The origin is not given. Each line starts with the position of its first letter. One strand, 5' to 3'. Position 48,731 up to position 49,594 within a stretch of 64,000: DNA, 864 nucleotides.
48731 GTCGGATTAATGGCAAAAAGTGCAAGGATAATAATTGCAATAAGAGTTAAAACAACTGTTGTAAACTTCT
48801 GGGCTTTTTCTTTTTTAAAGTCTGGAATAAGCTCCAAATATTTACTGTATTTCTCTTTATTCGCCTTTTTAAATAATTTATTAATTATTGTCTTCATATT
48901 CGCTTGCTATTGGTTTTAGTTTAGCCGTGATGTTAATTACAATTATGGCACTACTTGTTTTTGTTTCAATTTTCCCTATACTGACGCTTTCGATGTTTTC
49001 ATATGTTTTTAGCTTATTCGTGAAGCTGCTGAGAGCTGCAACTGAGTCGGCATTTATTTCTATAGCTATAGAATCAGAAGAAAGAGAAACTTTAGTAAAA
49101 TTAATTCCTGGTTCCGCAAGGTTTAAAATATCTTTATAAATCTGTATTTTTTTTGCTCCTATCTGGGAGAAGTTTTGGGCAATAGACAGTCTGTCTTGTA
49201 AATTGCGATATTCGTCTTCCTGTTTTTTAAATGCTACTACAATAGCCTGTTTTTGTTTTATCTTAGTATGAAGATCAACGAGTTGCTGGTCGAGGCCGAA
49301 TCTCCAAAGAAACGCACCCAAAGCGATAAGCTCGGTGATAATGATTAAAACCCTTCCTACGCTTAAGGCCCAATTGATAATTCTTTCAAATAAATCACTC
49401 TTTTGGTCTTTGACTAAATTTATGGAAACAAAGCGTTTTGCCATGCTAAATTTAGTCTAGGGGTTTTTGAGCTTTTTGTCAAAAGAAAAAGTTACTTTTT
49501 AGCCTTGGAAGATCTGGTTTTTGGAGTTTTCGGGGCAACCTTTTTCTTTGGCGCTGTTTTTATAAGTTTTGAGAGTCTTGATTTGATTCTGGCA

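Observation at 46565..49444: PilN/PilO-like pair co-transcribed with an LPPTG-anchored adhesin-like protein, with no pilM, pilin or secretin nearby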

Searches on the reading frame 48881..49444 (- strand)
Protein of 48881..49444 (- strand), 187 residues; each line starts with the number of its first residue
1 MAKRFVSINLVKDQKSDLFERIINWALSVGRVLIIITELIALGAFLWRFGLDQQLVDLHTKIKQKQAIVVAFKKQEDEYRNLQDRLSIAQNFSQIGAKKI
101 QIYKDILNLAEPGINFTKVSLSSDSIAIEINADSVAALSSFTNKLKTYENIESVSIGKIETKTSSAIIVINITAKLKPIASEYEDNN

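Call 3: search_protein_families(library=pfam, proteins=[window:48881-49444:-], max_evalue=1)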
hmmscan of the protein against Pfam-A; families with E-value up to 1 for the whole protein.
window:48881-49444:- (187 aa): 1 family
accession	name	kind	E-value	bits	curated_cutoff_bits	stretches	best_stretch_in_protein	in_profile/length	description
PF05137.18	PilN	-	0.00036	21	22.8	1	111-163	11-63/78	Fimbrial assembly protein (PilN)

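Call 4: search_protein_families(library=ncbifam, proteins=[window:48881-49444:-], max_evalue=1)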
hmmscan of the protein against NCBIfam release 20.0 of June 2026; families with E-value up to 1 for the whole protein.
window:48881-49444:- (187 aa): 0 families

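Call 26: search_solved_structures(query=A2, max_evalue=10, show_alignments=2)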
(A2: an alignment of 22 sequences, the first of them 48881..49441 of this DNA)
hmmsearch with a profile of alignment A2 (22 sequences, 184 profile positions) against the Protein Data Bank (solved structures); distinct sequences matched with E-value up to 10: 4.
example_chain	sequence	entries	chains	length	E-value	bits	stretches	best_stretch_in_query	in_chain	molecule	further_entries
3jc8_Na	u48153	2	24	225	0.098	15.7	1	59-145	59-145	PilN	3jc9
5f5p_C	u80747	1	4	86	0.21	14.6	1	72-132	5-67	Rho-associated protein kinase 1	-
6htl_A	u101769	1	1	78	0.27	14.3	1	113-170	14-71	Phosphoprotein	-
4l2w_C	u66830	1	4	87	0.37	13.8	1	72-130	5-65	Rho-associated protein kinase 1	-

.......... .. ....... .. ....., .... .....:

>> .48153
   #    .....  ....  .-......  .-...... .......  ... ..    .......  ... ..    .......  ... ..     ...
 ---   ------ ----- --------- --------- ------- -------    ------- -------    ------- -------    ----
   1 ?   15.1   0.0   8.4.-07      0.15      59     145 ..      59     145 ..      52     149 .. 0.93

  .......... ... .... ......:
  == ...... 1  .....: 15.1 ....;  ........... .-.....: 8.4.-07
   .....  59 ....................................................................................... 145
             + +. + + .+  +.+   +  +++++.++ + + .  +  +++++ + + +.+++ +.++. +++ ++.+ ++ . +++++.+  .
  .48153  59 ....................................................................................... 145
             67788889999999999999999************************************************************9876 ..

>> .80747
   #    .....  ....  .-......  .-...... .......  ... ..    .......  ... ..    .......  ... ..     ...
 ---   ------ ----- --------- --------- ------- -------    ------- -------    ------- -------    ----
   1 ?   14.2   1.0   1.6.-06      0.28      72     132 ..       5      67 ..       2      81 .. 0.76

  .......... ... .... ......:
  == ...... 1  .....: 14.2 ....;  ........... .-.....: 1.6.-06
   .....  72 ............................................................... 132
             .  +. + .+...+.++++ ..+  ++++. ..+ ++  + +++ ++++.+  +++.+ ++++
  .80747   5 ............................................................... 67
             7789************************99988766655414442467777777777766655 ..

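Call 50: search_protein_families(library=pfam, alignment_id=A2, max_evalue=0.01)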
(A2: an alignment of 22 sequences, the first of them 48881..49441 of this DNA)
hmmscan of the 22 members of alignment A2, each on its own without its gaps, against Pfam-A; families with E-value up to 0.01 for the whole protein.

A. member 1, window:48881-49441:- (186 aa): 1 family
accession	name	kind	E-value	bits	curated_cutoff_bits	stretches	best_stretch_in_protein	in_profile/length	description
PF05137.18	PilN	-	0.00035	21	22.8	1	110-162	11-63/78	Fimbrial assembly protein (PilN)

B. families by the number of members that match (of 22 scanned): 3 families
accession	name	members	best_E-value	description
PF05137.18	PilN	14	8.4e-09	Fimbrial assembly protein (PilN)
PF10336.14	DUF2420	1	7.3e-05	Protein of unknown function (DUF2420)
PF13291.12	ACT_4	1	0.0064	ACT domain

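Call 58: find_homologous_proteins(query=window:48881-49441:-)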
Query window:48881-49441:- (186 aa): 150 proteins with E <= 0.001 among 318 candidates; the best 120 are listed.
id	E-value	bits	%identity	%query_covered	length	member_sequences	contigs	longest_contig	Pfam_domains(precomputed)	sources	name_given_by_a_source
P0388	8.3e-109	379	100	100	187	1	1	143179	-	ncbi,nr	ncbi:MAG: hypothetical protein HY344_00305 [Candidatus Levybacteria bacterium]|nr:hypothetical prote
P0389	1.4e-97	342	88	99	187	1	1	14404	-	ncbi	-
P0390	4.3e-81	289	75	100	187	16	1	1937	-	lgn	-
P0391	5.1e-81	288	74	100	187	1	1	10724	-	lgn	-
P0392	3.2e-80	286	73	100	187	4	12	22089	-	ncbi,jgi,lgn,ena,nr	ncbi:MAG: hypothetical protein UR81_C0030G0006 [Candidatus Levybacteria bacterium GW2011_GWB1_35_5]|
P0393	3.6e-79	282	71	100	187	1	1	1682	-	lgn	-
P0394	4.5e-79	282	73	99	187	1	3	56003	-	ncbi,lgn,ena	ncbi:MAG: hypothetical protein AAB532_02820 [Patescibacteria group bacterium]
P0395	3.0e-78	279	72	100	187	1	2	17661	-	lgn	-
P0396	1.2e-76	274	72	100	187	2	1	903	-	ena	-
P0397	5.6e-74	265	68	98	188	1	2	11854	-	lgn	-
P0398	2.3e-73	263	68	99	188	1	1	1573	-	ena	-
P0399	1.3e-72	261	66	98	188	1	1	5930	-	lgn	-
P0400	2.3e-72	260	70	99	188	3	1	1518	-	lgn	-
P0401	5.8e-72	259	69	98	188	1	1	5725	-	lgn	-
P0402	8.9e-72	258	67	99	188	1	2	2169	-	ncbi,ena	-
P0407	3.1e-68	247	67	95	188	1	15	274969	PF05137.19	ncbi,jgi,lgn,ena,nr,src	ncbi:MAG: hypothetical protein A3B38_04010 [Candidatus Levybacteria bacterium RIFCSPLOWO2_01_FULL_36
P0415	7.7e-65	236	62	97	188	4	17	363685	PF05137.19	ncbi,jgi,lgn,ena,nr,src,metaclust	ncbi:MAG: hypothetical protein A2798_00870 [Candidatus Levybacteria bacterium RIFCSPHIGHO2_01_FULL_3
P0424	3.9e-62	227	62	97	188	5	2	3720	PF05137.19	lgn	-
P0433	5.9e-54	200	56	95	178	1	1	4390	PF05137.19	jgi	jgi:Tfp pilus assembly protein PilN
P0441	2.5e-50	189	53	95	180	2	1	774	PF05137.19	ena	-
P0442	3.7e-50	188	51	96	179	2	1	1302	PF05137.19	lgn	-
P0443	6.0e-50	187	56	95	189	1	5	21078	PF05137.19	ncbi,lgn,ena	-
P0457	6.7e-47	177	51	95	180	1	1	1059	PF05137.19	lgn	-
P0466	7.3e-45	171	47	88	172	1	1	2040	PF05137.19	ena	-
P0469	4.4e-44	168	49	98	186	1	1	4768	PF05137.19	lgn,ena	-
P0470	5.0e-44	168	49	91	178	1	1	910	PF05137.19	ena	-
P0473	4.7e-43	165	47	98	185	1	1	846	PF05137.19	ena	-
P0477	1.7e-42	163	47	96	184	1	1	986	PF05137.19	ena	-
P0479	3.3e-42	162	48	95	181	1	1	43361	PF05137.19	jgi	jgi:hypothetical protein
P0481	4.1e-42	162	45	96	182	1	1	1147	PF05137.19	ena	-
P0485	1.2e-41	160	46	99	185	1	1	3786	PF05137.19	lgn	-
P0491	8.0e-40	154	44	93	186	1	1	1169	PF05137.19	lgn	-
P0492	9.7e-40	154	48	92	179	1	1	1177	PF05137.19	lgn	-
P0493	1.1e-39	154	44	92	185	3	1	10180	-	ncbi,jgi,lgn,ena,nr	ncbi:MAG TPA: hypothetical protein VN711_03205 [Candidatus Saccharimonadales bacterium]|nr:hypotheti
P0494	1.1e-39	154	46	94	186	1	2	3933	PF05137.19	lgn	-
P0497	1.9e-39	153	45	95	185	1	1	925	PF05137.19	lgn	-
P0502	6.2e-39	152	43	94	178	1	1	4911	PF05137.19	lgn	-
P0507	1.4e-38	150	41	99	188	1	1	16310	-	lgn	-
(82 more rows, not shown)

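Call 64: find_encoding_contigs(protein=P0493, flank=10000, max_places=2)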
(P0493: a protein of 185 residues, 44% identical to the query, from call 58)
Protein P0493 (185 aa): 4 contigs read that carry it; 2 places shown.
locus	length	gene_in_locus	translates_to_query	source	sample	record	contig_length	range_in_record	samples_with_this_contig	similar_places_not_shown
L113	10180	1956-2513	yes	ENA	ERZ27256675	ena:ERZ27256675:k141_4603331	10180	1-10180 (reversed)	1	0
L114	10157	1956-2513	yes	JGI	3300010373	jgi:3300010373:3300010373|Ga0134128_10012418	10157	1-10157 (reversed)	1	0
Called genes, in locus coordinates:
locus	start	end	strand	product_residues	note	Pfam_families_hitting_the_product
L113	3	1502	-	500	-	?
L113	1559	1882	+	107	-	-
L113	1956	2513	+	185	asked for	-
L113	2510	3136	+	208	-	PF04350:PilO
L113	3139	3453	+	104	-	-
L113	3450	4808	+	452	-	PF00041:fn3 (weak), PF16656:Pur_ac_phosph_N (weak), PF19077:Big_13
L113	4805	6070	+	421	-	PF00070:Pyr_redox (faint), PF01266:DAO (weak), PF01593:Amino_oxidase, PF13450:NAD_binding_8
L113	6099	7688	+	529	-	PF13231:PMT_2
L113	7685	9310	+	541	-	PF13231:PMT_2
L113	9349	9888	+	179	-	-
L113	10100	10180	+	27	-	?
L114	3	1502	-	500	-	?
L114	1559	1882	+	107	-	-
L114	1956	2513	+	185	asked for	-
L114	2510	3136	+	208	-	PF04350:PilO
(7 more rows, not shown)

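Call 65: find_encoding_contigs(protein=P0507, flank=10000, max_places=2)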
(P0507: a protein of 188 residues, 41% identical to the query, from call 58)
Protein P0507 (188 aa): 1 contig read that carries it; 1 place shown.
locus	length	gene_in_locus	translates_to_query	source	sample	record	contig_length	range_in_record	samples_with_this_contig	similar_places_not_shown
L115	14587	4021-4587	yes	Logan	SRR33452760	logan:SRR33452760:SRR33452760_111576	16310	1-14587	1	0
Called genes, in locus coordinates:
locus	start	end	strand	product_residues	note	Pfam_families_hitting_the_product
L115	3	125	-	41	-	?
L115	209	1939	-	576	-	PF00009:GTP_EFTU, PF03144:GTP_EFTU_D2, PF14492:EFG_III (weak), PF00679:EFG_C, PF06421:LepA_C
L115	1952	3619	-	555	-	PF01554:MatE (weak), PF03023:MurJ, PF13440:Polysacc_synt_3 (weak)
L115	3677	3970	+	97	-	PF01649:Ribosomal_S20p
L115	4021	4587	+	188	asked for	-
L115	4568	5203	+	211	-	PF04350:PilO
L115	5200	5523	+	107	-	-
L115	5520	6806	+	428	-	PF00041:fn3 (weak), PF16656:Pur_ac_phosph_N, PF13620:CarboxypepD_reg (faint), PF17936:Big_6 (faint), PF19077:Big_13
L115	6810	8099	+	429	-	PF00070:Pyr_redox (faint), PF01266:DAO, PF01593:Amino_oxidase, PF07992:Pyr_redox_2 (faint), PF13450:NAD_binding_8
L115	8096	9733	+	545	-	-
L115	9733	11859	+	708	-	PF10060:DUF2298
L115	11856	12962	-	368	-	PF03816:LytR_cpsA_psr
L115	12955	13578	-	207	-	PF00121:TIM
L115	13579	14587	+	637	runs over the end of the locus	PF00580:UvrD-helicase, PF13245:AAA_19, PF13604:AAA_30 (faint), PF01443:Viral_helicase1 (faint), PF13361:UvrD_C, PF13538:UvrD_C_2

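Call 66: predict_structure(alignment_id=A8)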
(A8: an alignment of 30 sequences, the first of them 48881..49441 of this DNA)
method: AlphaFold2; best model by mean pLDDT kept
length: 186 residues; sequences in the alignment: 30
mean_pLDDT: 85.6   pTM: 0.49
mean pLDDT of the five models: 85.6, 82.6, 82.2, 81.9, 78.3
residues with pLDDT >= 90: 99; 70-90: 67; 50-70: 8; < 50: 12
segments of 3 or more residues with pLDDT < 50: 1-10
pLDDT, mean of each block of 10 residues (from residue 1): 44 68 89 94 95 94 93 93 88 88 89 89 90 90 92 89 86 86 58
secondary structure, 60 per line:
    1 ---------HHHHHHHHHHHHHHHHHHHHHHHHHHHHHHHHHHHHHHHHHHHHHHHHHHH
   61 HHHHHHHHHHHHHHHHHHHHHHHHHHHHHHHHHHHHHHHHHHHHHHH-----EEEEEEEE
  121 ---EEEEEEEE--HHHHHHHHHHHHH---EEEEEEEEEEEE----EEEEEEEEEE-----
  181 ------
elements in order: H10-107 E113-120 E124-131 H134-146 E150-161 E166-175

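Call 68: fold_search(model_id=the predicted structure, library=pdb)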
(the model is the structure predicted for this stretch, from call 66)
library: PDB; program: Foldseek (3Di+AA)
matches with E <= 10: 1391; with E <= 0.001: 3
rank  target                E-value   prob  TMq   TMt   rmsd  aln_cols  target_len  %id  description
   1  5hl8_A                4.2e-04  1.00  0.36  0.76   2.2        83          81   23  1.93 Angstrom resolution crystal structure of a pullulanase-specific type II secretion system integral cytoplasmic mem (released 2016-01-27)
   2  5n7l                  4.4e-04  1.00  0.36  0.78   1.7        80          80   11  Crystal structure of the periplasmic domain of XcpY, tI crystal form. (released 2018-03-14)
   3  2w7v_A                8.1e-04  1.00  0.35  0.73   2.3        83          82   11  periplasmic domain of EpsL from Vibrio parahaemolyticus (released 2010-03-31)
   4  4bhq_B                1.5e-03  1.00  0.35  0.56   4.8       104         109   12  Structure of the periplasmic domain of the PilN type IV pilus biogenesis protein from Thermus thermophilus (released 2013-11-20)
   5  6ghu_A                2.5e-03  1.00  0.35  0.78   1.7        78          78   12  Crystal structure of the periplasmic domain of XcpY, oP crystal form. (released 2018-11-21)
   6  1xbn                  3.2e-03  0.95  0.24  0.23   9.2        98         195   17  Crystal structure of a bacterial nitric oxide sensor: an ortholog of mammalian soluble guanylate cyclase heme domain (released 2004-09-07)
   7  3jc8_Oa               5.1e-03  0.96  0.29  0.28  10.5       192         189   10  Architectural model of the type IVa pilus machine in a piliated state (released 2016-03-16)
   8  4bhq_A                5.8e-03  1.00  0.33  0.55   2.6        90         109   12  Structure of the periplasmic domain of the PilN type IV pilus biogenesis protein from Thermus thermophilus (released 2013-11-20)
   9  1u55_B                7.6e-03  0.96  0.26  0.26   8.4        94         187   16  Crystal structure of an oxygen binding H-NOX domain related to soluble guanylate cyclases (oxygen complex) (released 2004-08-31)
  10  3lai_C                9.9e-03  0.91  0.25  0.25   8.5        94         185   17  Structural insights into the molecular mechanism of H-NOX activation (released 2010-03-16)
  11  4it2_A                9.9e-03  0.87  0.24  0.24   7.1        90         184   11  Mn(III)-PPIX bound Tt H-NOX (released 2013-02-27)
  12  4ar1                  1.1e-02  0.89  0.23  0.13   6.6       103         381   14  Crystal Structure of the Peptidase Domain of Collagenase H from Clostridium histolyticum at 2.01 Angstrom resolution. (released 2013-06-05)
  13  1u56_B                1.3e-02  0.94  0.26  0.26   8.1        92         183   15  Crystal structure of an oxygen binding H-NOX domain related to soluble guanylate cyclases (Water-ligated, ferric form) (released 2004-08-31)
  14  3iqb                  1.4e-02  0.94  0.26  0.25   7.1        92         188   13  Tt I75F/L144F H-NOX (released 2010-01-19)
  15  5uvr                  1.6e-02  1.00  0.34  0.59   3.2        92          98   17  The core region of PilO from the type IV pilus system of Pseudomonas aeruginosa (released 2018-02-21)
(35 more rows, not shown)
